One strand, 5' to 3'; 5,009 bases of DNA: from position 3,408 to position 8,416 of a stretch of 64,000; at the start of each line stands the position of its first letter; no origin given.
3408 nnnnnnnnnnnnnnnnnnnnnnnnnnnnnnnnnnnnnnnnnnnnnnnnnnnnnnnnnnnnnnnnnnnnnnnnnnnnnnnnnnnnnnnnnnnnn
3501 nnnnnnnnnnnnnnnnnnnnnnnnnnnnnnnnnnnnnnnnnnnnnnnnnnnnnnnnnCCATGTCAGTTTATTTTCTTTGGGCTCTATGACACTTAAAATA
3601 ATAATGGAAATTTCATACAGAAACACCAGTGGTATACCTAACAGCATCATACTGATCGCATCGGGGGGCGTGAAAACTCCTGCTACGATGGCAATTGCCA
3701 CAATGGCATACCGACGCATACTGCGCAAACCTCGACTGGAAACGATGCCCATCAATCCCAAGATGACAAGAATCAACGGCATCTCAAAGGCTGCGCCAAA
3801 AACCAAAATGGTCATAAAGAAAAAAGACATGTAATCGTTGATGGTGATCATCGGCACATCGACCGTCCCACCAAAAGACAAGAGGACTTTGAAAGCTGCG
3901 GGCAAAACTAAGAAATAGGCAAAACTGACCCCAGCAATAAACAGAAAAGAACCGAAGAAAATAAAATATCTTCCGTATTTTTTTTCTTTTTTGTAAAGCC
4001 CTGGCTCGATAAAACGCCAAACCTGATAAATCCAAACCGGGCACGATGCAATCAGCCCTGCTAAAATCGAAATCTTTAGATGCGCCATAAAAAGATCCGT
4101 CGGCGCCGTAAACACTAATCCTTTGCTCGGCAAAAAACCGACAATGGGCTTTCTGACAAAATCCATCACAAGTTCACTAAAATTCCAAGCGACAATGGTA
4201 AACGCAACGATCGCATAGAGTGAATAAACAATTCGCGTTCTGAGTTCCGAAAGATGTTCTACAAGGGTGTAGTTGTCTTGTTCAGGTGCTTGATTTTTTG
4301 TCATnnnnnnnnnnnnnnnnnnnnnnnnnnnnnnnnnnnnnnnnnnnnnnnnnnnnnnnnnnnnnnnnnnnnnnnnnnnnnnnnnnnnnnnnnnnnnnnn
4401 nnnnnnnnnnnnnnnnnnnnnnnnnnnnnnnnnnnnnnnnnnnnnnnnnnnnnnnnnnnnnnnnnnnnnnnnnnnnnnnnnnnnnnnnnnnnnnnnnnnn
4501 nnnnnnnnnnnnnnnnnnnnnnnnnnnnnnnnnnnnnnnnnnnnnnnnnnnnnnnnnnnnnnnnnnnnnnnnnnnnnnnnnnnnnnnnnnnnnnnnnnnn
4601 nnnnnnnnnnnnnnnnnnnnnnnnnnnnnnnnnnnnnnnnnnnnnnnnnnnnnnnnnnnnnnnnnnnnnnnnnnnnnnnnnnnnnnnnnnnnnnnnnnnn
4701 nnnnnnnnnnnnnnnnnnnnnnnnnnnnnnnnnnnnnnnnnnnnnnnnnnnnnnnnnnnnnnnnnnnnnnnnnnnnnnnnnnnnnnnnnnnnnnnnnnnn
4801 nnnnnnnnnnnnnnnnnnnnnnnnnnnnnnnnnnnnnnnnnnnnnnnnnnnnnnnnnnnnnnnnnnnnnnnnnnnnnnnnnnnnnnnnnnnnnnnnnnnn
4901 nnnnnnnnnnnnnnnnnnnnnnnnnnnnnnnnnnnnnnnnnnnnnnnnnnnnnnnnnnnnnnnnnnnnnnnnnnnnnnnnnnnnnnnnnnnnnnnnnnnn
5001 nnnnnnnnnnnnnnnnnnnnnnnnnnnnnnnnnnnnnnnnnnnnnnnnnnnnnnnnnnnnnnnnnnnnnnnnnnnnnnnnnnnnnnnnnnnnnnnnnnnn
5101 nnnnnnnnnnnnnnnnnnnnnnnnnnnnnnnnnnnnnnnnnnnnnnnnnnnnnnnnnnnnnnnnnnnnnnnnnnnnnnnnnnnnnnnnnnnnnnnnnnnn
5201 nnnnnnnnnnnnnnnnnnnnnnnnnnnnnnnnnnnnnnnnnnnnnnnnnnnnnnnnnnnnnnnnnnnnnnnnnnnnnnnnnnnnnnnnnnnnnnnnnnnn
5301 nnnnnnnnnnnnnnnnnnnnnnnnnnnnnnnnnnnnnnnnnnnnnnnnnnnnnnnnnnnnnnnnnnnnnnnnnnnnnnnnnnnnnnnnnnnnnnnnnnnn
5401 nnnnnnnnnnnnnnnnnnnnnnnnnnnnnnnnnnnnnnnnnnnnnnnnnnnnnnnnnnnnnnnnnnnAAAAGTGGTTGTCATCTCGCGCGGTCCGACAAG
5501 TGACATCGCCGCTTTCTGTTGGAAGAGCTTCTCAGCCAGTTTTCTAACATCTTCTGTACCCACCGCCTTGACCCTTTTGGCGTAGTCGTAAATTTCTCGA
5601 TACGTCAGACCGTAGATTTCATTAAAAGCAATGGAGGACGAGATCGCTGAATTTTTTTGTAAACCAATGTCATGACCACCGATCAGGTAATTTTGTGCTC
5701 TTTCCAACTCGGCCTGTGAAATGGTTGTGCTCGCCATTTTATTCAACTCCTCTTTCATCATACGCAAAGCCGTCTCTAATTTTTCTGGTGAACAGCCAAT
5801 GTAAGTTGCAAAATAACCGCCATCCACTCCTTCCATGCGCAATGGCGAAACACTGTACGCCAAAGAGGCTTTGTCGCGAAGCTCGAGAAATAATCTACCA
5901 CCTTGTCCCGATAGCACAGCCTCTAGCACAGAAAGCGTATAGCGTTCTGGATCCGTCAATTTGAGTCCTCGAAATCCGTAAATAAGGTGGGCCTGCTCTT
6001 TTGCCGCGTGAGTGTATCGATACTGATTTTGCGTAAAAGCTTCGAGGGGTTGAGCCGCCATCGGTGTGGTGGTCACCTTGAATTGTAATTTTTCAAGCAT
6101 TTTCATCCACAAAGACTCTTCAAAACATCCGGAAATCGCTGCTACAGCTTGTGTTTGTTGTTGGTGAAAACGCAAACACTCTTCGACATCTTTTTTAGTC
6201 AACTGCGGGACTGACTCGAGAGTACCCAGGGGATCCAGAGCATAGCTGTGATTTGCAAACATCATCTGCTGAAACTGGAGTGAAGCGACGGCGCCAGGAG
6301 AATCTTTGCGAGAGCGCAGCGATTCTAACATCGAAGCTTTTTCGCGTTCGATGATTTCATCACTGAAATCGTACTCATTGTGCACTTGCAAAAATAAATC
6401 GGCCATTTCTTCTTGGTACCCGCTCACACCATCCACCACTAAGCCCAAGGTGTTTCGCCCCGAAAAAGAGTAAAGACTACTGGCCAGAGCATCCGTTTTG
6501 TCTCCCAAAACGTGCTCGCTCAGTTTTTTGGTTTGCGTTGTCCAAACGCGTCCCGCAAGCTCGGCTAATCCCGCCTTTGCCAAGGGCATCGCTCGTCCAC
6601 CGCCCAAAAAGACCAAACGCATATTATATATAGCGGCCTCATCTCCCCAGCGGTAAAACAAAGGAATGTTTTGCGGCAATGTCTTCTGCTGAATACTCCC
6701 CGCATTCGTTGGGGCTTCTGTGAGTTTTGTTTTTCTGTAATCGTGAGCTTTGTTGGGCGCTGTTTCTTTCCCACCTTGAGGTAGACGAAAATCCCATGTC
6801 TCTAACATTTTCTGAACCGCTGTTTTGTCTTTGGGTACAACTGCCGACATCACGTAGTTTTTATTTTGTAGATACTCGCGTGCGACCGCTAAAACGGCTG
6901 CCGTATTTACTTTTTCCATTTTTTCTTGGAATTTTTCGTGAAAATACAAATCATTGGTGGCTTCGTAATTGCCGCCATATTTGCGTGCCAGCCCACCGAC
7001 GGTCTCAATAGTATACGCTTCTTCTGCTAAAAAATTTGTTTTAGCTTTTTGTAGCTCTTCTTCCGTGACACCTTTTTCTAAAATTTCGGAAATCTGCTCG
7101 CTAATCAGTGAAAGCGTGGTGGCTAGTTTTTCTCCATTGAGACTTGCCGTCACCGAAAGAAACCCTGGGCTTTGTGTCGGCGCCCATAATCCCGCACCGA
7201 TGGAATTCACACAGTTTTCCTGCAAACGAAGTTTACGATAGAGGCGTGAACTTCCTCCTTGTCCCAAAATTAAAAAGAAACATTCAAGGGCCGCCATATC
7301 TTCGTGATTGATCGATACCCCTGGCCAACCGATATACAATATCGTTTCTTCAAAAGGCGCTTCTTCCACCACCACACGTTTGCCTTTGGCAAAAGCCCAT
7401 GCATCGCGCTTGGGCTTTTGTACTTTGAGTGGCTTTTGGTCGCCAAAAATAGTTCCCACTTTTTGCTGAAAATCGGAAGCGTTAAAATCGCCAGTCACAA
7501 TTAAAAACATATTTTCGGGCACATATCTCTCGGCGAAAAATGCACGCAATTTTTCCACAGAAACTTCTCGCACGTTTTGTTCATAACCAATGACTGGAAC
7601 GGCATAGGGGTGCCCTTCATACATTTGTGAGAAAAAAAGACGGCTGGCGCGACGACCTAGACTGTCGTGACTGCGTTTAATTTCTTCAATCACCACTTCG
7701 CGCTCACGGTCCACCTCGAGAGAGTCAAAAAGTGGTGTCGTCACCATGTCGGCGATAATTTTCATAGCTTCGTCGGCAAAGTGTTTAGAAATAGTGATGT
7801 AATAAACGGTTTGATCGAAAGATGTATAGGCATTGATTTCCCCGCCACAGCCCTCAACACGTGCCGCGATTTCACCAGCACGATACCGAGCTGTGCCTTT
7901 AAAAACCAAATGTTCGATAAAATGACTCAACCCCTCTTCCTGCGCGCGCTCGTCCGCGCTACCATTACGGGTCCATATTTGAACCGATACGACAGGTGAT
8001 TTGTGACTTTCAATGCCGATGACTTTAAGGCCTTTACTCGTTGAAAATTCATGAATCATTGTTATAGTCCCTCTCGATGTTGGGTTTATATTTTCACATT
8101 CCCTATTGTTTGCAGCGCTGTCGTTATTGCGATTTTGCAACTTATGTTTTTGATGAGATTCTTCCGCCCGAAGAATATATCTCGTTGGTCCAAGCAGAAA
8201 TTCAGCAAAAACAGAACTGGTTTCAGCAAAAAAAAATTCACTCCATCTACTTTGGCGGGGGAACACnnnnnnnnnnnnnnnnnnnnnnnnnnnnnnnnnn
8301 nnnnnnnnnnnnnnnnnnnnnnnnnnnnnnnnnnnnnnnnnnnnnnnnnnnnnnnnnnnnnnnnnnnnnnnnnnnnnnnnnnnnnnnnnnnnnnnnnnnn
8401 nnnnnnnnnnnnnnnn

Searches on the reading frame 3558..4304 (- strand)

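Call 59: search_protein_families(library=pfam, proteins=[window:3558-4304:-], max_evalue=0.00001)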
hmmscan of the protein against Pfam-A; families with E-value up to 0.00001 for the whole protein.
window:3558-4304:- (249 aa): 1 family
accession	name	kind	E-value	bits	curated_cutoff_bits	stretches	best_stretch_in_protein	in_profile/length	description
PF00902.23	TatC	-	2.4e-70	237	25.1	1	16-225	1-208/208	Sec-independent protein translocase protein (TatC)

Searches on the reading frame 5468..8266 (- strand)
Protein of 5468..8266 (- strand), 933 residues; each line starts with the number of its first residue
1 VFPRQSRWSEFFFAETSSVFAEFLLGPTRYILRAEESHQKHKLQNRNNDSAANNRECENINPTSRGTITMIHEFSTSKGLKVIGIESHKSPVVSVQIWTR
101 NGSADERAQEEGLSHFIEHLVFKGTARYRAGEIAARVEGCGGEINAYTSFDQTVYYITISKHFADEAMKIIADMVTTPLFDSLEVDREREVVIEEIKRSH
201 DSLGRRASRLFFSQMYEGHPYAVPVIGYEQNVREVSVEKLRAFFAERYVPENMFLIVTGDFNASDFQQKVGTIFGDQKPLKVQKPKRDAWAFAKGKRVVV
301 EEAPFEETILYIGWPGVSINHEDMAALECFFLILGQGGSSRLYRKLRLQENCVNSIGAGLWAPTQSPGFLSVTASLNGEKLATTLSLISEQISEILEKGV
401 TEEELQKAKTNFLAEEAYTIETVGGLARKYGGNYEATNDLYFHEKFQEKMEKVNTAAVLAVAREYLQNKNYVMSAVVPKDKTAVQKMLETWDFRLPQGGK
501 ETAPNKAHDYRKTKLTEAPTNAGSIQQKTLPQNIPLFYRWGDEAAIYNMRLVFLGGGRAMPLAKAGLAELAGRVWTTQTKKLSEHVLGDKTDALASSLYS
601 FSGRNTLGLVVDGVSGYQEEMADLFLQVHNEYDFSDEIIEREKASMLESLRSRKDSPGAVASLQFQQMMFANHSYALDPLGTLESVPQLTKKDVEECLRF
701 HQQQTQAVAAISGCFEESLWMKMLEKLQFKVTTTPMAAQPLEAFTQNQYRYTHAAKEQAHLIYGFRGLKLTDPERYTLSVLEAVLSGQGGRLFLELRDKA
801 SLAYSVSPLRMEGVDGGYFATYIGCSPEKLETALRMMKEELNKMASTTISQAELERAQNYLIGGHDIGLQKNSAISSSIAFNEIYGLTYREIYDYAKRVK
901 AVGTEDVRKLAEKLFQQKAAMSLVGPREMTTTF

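Call 59: search_protein_families(library=pfam, proteins=[window:5468-8266:-], max_evalue=0.00001)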
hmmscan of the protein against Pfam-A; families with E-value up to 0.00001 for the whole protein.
window:5468-8266:- (933 aa): 2 families
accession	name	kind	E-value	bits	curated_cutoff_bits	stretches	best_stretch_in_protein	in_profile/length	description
PF05193.26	Peptidase_M16_C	-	2.5e-60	203.9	23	2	235-411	2-180/181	Peptidase M16 inactive domain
PF00675.25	Peptidase_M16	-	1.1e-37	129.7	22.3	1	82-226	2-146/149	Insulinase (Peptidase family M16)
